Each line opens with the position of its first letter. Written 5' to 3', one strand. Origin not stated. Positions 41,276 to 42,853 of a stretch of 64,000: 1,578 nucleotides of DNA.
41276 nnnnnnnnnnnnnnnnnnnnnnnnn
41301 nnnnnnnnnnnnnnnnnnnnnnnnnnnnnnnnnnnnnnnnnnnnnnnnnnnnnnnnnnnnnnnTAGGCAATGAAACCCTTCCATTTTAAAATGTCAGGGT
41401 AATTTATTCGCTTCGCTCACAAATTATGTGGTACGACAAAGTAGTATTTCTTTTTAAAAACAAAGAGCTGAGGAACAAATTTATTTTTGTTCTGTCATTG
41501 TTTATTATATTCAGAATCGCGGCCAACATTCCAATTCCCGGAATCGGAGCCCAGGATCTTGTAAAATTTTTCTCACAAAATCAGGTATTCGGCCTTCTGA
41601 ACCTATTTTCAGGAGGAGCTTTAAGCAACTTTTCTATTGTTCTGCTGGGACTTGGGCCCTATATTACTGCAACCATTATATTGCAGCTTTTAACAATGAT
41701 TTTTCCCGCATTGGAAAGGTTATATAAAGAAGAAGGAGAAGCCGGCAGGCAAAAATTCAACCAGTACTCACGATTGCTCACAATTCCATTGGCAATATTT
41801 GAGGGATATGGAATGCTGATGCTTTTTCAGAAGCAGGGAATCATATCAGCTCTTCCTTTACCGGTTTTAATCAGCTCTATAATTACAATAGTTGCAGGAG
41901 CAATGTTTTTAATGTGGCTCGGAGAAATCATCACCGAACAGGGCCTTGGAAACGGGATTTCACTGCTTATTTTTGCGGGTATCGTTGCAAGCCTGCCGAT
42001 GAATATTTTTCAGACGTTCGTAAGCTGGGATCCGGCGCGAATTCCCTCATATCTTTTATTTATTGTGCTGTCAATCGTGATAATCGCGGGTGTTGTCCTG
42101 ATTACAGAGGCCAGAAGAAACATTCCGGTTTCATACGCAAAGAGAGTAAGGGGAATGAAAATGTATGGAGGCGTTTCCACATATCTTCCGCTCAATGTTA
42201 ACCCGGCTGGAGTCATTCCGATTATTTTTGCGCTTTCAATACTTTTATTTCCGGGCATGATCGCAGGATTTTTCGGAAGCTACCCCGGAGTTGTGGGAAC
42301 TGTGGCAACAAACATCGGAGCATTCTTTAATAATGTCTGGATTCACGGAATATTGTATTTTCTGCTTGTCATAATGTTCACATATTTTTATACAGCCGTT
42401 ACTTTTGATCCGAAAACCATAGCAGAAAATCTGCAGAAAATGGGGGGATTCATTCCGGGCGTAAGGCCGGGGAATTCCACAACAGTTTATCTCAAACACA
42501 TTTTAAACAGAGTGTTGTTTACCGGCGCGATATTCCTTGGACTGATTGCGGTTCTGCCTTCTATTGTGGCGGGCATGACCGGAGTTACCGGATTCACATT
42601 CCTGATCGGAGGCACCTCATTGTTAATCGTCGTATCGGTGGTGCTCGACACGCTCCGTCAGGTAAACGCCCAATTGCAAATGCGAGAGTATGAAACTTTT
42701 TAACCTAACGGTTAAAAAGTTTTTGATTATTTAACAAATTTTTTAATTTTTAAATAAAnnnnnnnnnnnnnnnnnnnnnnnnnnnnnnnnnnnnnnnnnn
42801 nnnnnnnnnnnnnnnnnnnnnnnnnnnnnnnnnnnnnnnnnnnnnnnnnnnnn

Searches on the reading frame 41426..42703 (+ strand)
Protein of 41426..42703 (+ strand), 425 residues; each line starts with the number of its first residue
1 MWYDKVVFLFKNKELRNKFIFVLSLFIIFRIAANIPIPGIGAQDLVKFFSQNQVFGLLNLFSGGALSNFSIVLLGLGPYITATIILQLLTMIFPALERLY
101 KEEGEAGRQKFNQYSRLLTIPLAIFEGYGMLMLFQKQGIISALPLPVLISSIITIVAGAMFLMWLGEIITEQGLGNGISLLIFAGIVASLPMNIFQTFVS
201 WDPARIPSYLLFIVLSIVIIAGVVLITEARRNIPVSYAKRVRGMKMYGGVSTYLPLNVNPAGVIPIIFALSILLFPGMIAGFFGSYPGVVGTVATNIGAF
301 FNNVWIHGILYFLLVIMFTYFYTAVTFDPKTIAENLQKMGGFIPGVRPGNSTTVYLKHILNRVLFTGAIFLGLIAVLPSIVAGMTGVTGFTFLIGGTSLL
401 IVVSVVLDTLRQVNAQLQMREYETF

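Call 78: search_protein_families(library=pfam, proteins=[window:41426-42703:+], max_evalue=0.00001)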
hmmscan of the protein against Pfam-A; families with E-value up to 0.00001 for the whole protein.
window:41426-42703:+ (425 aa): 1 family
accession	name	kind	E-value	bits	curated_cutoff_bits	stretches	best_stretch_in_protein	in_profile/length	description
PF00344.25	SecY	-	1.7e-103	346.6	32.2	1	70-410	1-306/306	SecY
